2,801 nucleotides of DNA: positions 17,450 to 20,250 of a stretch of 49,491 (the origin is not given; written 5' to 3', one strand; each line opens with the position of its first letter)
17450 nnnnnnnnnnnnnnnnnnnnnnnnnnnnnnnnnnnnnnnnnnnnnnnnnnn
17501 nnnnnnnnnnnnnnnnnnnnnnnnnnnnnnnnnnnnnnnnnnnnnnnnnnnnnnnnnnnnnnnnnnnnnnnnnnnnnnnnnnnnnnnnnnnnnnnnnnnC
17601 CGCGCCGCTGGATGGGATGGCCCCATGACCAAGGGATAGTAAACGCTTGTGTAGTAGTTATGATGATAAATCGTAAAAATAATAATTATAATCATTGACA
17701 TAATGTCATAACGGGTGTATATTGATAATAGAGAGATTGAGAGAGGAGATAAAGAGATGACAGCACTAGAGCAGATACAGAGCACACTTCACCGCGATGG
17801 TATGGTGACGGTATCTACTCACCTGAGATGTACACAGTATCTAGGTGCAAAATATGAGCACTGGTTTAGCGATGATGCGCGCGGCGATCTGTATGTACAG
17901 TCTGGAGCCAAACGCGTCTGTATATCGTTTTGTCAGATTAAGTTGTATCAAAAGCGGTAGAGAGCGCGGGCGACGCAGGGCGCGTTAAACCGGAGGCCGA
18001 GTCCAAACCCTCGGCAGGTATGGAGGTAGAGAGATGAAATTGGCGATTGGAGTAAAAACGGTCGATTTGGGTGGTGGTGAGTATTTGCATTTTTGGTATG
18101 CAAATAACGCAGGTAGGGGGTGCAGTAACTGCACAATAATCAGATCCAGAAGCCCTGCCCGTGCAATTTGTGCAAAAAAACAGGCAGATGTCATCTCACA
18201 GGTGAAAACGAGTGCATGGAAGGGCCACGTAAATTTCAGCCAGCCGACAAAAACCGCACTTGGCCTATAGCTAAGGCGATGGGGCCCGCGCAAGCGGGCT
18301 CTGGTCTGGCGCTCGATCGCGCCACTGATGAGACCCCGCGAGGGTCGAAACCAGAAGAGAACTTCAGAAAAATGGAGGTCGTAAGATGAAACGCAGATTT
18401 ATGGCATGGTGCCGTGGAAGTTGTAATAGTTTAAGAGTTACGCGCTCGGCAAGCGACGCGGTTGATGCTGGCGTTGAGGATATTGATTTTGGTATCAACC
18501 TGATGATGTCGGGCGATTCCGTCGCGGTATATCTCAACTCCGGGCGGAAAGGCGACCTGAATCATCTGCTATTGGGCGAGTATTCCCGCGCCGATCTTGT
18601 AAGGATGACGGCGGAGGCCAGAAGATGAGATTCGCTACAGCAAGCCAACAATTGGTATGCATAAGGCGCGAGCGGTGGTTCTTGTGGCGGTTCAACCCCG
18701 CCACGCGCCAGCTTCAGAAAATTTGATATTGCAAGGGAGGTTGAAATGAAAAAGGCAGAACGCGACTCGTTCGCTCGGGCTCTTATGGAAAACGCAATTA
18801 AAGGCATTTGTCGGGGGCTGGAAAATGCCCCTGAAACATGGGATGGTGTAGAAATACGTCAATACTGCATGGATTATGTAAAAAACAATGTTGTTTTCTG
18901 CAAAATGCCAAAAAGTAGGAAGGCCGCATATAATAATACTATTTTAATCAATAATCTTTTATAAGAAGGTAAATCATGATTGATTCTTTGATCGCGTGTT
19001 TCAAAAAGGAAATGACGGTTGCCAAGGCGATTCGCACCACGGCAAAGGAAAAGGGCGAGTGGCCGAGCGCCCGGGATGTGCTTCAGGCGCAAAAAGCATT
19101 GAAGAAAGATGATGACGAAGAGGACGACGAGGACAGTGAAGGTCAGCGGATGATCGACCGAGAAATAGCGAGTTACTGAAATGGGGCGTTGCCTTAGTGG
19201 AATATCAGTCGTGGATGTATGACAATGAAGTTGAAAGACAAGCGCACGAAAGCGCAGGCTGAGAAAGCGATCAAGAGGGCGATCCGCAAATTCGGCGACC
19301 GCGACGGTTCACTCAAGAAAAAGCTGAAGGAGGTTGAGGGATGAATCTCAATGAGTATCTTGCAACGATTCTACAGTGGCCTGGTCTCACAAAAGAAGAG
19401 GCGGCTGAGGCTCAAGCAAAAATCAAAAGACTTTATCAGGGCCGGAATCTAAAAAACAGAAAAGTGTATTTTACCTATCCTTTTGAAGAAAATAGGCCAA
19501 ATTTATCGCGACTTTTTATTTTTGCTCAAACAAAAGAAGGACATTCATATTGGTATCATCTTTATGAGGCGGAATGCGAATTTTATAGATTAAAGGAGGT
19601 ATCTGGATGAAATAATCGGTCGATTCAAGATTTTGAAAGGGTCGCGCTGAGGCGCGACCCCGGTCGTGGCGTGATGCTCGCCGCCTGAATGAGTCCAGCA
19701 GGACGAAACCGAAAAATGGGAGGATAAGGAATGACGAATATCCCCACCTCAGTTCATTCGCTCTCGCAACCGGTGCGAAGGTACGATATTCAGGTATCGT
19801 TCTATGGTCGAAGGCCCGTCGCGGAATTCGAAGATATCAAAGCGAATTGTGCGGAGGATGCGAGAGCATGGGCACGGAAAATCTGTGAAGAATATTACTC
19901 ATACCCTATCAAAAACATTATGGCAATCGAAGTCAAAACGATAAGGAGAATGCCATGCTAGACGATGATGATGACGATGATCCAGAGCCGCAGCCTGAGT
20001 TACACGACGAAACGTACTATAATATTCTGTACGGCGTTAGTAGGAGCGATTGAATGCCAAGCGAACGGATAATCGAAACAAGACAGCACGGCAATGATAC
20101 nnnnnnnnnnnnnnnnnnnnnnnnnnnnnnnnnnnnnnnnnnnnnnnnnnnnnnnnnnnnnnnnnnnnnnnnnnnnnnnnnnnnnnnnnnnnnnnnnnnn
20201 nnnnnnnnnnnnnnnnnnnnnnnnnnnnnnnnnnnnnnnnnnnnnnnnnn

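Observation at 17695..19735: System-level view: an early operon punctuated by self-cleaving and tRNA-like RNA elements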

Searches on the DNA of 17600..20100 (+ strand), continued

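Call 63: search_with_rna_model(model_id=R1, sources=[window, L006, L007, L009, L010, L011, L012, L013, L014, L015, L016, L017, L018, L019, L020, L021, L022, L023, L024, L025, L026, L027, L028, L029, L030, L031, L032, L033, L034, L035, L036, L037, L038, L039, L040, L041, L042, L043, L044, L045, L046, L047, L048, L049, L050, L051, L052, L053, L054, L055, L056, L057, L058, L059, L060, L061, L062, L063, L064, L065, L066, L067, L068, L069, L070, L071, L072, L073, L074, L075, L076, L077, L078, L079, L080, L081, L082, L083, L084, L085, L086, L087, L088, L089, L090, L091, L092, L093, L094, L095, L096, L097, L098, L099, L100, L101, L102, L103], max_evalue=5, show_alignments=4)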
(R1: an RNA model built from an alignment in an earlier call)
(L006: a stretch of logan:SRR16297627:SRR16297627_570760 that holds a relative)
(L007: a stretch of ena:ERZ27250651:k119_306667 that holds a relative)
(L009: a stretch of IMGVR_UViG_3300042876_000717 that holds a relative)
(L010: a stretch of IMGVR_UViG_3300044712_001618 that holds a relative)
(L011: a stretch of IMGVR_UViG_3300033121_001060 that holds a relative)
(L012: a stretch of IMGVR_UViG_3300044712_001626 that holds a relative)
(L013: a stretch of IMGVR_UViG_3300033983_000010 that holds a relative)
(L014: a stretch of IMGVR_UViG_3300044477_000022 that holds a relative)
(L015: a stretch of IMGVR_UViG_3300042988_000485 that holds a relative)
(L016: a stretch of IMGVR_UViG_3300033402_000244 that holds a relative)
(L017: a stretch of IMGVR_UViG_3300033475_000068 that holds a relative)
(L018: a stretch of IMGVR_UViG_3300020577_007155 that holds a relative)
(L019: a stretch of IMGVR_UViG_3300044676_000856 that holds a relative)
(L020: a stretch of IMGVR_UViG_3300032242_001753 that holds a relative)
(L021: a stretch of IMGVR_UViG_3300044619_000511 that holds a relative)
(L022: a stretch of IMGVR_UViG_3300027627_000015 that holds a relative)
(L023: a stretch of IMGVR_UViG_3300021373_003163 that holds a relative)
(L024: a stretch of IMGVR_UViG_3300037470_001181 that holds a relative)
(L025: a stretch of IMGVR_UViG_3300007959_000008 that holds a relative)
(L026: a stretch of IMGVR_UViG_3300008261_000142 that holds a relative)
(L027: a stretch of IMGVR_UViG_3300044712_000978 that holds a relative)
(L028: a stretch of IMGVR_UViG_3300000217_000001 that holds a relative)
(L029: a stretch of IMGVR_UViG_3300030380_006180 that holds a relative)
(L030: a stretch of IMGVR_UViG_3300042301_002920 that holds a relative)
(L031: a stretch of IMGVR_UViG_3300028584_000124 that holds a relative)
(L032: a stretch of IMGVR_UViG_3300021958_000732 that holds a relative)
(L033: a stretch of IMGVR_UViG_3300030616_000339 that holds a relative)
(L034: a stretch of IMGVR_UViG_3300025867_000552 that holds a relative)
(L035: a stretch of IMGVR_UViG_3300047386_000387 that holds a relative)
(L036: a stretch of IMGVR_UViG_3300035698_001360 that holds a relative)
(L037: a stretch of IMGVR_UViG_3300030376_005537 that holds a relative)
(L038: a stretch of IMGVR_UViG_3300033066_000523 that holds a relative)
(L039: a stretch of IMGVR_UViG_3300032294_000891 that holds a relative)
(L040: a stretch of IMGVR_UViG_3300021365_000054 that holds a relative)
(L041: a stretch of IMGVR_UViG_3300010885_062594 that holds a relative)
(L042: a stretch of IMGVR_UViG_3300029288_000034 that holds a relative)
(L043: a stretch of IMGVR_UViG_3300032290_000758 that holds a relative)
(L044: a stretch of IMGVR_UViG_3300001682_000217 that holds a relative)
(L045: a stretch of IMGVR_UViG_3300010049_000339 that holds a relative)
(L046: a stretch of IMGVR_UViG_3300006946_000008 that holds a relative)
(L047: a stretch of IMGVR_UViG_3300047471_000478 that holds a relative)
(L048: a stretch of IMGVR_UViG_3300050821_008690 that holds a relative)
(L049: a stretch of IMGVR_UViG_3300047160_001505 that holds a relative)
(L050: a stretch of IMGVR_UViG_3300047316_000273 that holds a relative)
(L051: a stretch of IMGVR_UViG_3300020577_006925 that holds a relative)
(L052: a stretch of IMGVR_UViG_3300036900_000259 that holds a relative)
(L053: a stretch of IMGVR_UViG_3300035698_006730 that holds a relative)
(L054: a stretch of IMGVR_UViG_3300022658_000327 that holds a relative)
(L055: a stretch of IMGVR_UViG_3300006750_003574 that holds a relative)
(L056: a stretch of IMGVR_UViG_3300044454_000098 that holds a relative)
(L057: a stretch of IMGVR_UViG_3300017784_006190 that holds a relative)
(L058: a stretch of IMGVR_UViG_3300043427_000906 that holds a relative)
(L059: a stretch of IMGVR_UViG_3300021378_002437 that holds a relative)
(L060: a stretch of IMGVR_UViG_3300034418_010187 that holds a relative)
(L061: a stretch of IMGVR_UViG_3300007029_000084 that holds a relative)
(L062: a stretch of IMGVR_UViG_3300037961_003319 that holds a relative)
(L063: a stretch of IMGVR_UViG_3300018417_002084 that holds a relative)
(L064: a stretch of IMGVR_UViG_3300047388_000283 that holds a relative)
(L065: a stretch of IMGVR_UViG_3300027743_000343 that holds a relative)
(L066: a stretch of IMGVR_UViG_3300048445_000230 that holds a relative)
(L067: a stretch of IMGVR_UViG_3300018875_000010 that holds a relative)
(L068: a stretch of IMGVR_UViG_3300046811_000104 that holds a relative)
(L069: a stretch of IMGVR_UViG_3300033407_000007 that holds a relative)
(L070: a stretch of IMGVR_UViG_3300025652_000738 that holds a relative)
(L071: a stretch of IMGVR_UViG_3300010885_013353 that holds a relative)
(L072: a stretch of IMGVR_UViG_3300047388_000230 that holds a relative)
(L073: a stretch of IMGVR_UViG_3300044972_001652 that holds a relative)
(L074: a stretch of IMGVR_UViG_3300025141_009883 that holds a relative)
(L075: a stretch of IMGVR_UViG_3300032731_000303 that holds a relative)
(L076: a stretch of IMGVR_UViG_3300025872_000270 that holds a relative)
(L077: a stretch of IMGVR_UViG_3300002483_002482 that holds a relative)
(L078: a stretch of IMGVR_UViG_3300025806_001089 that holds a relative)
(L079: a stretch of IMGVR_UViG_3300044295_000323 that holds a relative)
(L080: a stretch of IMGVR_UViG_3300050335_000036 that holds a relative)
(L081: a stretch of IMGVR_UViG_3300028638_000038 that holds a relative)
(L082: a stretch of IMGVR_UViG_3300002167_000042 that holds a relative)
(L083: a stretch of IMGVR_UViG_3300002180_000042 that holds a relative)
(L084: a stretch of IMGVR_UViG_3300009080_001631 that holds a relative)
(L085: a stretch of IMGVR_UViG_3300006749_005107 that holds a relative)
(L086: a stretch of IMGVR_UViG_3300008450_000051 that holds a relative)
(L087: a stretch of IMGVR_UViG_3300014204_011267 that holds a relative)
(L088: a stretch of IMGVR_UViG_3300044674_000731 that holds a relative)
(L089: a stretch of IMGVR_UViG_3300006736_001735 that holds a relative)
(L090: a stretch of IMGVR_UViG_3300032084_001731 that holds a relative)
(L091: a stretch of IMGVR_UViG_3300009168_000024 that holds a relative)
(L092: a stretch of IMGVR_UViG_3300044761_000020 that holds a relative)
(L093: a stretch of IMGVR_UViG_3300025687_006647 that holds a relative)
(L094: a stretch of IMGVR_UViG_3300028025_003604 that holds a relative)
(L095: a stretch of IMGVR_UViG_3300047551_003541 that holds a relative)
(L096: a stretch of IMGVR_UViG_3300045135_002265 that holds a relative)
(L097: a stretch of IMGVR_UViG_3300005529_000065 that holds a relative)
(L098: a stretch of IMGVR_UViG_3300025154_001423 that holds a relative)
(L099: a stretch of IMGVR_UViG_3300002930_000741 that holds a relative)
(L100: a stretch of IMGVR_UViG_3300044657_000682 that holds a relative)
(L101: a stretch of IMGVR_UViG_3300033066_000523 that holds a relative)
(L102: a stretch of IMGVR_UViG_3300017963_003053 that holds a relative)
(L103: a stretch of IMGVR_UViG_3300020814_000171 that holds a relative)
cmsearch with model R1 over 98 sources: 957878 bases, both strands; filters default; matches with E-value up to 5: 6.
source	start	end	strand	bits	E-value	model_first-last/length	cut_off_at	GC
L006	1584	1631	+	82.3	3.6e-15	1-48/48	no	0.69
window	18664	18711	+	82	4.4e-15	1-48/48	no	0.71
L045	1067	1107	-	15.4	3.4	1-48/48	no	0.83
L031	9498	9532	-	15.3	3.6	1-48/48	no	0.74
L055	86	118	+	15.1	4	1-48/48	no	0.73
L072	12571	12623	-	14.9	4.4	1-48/48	no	0.66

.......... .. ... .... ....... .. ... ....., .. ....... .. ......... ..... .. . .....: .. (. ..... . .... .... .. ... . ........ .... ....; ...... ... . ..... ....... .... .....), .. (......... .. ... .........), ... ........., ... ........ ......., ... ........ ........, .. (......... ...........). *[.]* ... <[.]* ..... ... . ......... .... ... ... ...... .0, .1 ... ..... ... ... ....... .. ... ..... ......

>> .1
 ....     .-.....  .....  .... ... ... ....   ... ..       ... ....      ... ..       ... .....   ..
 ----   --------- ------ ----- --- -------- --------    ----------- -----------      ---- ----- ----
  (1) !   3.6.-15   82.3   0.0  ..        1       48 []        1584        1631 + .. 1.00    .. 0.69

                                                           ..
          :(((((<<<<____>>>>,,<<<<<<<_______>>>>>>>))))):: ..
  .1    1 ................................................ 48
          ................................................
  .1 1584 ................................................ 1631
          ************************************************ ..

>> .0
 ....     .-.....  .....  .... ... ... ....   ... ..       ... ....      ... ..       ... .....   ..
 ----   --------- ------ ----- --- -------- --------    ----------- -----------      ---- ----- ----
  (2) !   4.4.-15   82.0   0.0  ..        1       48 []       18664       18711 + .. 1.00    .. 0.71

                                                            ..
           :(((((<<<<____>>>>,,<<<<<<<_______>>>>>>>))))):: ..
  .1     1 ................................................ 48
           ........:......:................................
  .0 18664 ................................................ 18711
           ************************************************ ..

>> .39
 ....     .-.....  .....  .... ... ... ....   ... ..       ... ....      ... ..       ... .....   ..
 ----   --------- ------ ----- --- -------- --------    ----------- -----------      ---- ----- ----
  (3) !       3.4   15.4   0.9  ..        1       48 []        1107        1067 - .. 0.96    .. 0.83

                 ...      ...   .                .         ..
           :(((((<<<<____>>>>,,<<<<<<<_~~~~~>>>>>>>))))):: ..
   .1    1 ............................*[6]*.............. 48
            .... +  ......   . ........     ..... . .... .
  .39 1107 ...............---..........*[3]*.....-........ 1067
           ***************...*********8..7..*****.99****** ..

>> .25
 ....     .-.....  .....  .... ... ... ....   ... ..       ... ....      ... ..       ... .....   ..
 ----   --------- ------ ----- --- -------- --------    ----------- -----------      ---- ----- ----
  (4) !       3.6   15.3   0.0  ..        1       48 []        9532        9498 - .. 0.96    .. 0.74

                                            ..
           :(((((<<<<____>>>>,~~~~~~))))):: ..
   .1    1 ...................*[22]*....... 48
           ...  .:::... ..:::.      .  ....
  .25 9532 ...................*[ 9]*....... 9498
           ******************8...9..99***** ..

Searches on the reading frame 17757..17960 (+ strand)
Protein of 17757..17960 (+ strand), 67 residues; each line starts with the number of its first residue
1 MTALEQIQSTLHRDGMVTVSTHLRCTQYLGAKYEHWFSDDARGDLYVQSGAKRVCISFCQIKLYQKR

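Call 13: search_protein_families(library=pfam, proteins=[window:17757-17960:+], max_evalue=0.1)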
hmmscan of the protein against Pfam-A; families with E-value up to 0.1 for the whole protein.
window:17757-17960:+ (67 aa): 0 families

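Call 85: search_protein_families(library=phrogs, proteins=[window:17757-17960:+], max_evalue=0.01)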
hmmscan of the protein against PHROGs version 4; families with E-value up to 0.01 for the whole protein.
window:17757-17960:+ (67 aa): 0 families

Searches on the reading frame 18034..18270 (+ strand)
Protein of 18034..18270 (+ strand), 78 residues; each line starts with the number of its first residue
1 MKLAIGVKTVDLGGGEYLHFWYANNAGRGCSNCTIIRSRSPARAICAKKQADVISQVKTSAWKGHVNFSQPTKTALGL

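Call 13: search_protein_families(library=pfam, proteins=[window:18034-18270:+], max_evalue=0.1)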
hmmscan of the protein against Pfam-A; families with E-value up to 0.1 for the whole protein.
window:18034-18270:+ (78 aa): 1 family
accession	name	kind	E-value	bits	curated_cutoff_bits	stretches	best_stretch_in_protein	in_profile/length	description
PF06093.19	Spt4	-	0.039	14.5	25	1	28-74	2-56/77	Spt4/RpoE2 zinc finger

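Call 85: search_protein_families(library=phrogs, proteins=[window:18034-18270:+], max_evalue=0.01)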
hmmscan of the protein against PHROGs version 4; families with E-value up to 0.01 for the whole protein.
window:18034-18270:+ (78 aa): 1 family
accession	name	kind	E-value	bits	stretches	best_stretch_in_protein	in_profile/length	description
phrog_15096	-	unknown function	0.0038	18.6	1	16-63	34-81/101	-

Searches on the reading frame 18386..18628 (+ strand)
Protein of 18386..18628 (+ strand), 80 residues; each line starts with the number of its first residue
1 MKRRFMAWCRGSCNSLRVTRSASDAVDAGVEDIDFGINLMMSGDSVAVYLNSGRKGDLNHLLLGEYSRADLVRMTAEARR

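Call 13: search_protein_families(library=pfam, proteins=[window:18386-18628:+], max_evalue=0.1)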
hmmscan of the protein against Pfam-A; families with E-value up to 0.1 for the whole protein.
window:18386-18628:+ (80 aa): 0 families

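Call 16: find_encoding_contigs(protein=window:18386-18628:+, flank=8000, max_places=10)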
Protein window:18386-18628:+ (80 aa): 3 contigs read that carry it; 2 places shown.
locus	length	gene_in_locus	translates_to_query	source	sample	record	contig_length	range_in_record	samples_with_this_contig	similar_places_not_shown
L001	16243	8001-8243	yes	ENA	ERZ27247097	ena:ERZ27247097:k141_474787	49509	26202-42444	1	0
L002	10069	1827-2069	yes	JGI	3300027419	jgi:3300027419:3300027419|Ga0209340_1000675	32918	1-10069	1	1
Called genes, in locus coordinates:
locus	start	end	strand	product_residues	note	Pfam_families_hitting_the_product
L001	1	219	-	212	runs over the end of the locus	PF01170:UPF0020 (faint), PF01555:N6_N4_Mtase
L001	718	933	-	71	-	PF01726:LexA_DNA_bind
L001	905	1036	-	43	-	-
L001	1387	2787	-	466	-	-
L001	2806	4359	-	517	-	-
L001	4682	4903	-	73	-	-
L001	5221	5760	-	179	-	-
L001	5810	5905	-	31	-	-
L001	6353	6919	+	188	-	-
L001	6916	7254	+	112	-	-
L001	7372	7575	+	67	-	-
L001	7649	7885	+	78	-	-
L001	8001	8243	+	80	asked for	-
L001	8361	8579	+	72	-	-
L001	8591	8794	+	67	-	-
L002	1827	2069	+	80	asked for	-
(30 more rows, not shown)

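Call 85: search_protein_families(library=phrogs, proteins=[window:18386-18628:+], max_evalue=0.01)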
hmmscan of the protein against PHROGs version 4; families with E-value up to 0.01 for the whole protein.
window:18386-18628:+ (80 aa): 0 families

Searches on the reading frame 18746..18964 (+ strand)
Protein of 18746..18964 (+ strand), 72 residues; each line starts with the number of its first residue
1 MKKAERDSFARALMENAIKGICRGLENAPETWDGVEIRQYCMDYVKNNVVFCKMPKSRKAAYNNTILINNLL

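Call 13: search_protein_families(library=pfam, proteins=[window:18746-18964:+], max_evalue=0.1)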
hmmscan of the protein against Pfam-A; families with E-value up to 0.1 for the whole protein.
window:18746-18964:+ (72 aa): 1 family
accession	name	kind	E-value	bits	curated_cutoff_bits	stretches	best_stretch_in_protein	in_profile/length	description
PF06420.17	Mgm101p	-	0.058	13.4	27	1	14-62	110-158/170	Mitochondrial genome maintenance MGM101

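Call 85: search_protein_families(library=phrogs, proteins=[window:18746-18964:+], max_evalue=0.01)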
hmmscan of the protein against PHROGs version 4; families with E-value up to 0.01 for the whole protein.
window:18746-18964:+ (72 aa): 0 families

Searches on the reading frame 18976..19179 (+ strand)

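Call 13: search_protein_families(library=pfam, proteins=[window:18976-19179:+], max_evalue=0.1)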
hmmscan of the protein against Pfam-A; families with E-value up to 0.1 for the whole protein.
window:18976-19179:+ (67 aa): 1 family
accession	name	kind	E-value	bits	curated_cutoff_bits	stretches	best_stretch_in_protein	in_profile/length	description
PF09439.16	SRPRB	-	0.04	13.7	25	1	2-51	110-158/178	Signal recognition particle receptor beta subunit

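Call 85: search_protein_families(library=phrogs, proteins=[window:18976-19179:+], max_evalue=0.01)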
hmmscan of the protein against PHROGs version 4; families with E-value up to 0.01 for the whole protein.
window:18976-19179:+ (67 aa): 0 families

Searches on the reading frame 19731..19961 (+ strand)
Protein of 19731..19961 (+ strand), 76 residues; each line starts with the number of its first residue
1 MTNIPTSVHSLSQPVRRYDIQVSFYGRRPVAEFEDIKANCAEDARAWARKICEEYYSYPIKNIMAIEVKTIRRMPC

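Call 13: search_protein_families(library=pfam, proteins=[window:19731-19961:+], max_evalue=0.1)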
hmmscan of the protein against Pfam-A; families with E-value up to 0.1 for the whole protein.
window:19731-19961:+ (76 aa): 0 families

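Call 17: find_encoding_contigs(protein=window:19731-19961:+, flank=8000, max_places=10)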
Protein window:19731-19961:+ (76 aa): 5 contigs read that carry it; 3 places shown.
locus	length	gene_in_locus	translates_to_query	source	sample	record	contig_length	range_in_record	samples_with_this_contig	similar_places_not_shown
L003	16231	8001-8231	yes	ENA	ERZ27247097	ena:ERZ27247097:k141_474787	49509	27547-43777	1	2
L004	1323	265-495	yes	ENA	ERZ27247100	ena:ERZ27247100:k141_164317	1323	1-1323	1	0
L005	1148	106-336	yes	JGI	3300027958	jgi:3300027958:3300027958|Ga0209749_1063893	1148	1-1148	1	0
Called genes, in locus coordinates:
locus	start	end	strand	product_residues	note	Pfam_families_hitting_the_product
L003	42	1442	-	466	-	-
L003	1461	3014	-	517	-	-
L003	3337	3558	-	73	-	-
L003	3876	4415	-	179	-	-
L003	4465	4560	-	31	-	-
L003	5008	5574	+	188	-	-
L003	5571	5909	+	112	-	-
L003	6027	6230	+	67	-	-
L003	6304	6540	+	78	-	-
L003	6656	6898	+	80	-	-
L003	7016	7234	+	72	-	-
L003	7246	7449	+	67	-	-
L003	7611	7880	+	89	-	-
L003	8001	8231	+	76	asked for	-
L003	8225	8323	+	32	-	-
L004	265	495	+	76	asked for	-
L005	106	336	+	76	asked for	-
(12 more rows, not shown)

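Call 85: search_protein_families(library=phrogs, proteins=[window:19731-19961:+], max_evalue=0.01)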
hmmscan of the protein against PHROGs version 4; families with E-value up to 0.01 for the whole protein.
window:19731-19961:+ (76 aa): 0 families
